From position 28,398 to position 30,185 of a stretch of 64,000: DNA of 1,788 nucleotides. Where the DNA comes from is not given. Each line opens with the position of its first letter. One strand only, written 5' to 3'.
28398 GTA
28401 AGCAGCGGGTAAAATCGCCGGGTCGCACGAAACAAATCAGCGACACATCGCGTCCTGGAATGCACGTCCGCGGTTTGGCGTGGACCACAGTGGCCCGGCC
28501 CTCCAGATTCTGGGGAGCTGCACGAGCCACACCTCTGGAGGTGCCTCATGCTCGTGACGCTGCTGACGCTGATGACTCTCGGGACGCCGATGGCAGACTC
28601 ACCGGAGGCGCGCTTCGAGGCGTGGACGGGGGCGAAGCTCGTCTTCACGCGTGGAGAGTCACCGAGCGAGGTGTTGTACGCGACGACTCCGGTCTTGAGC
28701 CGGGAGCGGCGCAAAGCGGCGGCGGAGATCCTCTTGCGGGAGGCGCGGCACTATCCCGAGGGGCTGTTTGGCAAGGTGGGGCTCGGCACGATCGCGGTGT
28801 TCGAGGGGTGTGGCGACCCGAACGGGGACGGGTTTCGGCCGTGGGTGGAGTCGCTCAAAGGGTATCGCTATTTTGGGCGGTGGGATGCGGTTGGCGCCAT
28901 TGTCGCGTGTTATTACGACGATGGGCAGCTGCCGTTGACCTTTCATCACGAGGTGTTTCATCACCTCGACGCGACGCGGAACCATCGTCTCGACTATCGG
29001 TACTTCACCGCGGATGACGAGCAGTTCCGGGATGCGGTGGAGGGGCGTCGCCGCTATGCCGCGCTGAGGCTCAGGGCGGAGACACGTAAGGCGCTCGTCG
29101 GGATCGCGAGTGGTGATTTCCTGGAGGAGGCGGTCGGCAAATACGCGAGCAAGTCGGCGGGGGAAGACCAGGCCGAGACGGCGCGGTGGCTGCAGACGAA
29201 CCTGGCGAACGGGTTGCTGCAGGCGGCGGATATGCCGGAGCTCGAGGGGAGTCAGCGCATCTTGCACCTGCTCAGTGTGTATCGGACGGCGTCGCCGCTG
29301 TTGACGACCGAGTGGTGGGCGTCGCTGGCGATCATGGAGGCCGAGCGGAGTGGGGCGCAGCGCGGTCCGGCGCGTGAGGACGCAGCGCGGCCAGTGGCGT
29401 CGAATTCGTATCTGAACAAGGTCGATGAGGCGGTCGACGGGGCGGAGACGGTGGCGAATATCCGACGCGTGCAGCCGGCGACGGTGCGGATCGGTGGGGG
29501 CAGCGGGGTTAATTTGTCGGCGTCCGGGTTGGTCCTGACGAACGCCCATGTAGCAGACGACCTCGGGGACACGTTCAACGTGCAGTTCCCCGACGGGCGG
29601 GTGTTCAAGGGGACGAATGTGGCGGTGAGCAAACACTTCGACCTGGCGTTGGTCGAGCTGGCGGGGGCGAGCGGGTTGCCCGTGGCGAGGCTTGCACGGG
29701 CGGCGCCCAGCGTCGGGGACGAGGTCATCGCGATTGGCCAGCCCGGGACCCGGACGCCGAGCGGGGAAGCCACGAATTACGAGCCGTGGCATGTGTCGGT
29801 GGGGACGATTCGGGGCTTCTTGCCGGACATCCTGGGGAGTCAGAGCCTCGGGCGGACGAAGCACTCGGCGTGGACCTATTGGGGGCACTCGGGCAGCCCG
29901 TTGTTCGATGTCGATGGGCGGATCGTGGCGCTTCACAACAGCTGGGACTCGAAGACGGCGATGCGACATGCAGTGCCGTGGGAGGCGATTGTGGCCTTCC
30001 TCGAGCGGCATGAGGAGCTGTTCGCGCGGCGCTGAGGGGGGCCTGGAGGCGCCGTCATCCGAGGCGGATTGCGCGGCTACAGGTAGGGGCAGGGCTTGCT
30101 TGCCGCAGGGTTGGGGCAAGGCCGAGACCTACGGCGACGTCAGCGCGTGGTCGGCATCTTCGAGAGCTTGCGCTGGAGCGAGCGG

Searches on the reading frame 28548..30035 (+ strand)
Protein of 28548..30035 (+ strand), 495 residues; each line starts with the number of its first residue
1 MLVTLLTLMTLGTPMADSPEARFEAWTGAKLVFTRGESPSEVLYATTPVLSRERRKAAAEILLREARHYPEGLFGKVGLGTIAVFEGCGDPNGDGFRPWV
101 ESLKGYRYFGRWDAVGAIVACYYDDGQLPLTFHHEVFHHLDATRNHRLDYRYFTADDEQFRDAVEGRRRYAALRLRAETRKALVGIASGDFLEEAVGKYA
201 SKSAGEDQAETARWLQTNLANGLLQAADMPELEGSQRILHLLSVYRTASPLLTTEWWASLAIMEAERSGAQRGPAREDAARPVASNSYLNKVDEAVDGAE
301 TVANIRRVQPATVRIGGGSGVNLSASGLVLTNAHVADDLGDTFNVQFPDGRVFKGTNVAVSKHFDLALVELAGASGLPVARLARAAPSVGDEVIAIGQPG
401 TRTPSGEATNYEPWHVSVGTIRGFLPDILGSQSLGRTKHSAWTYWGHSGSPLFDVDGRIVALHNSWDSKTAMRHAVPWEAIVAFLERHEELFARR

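Call 15: search_protein_families(library=pfam, proteins=[window:28548-30035:+], max_evalue=0.001)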
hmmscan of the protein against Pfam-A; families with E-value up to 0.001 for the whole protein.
window:28548-30035:+ (495 aa): 3 families
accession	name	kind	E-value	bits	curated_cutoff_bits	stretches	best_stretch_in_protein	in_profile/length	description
PF13365.12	Trypsin_2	-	1.4e-24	87.9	27.6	1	318-462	1-144/144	Trypsin-like peptidase domain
PF00089.32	Trypsin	-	9e-05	22.8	20.6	1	312-467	15-198/220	Trypsin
PF10459.15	Peptidase_S46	-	0.00042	19.6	22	0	301-337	30-68/698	Peptidase S46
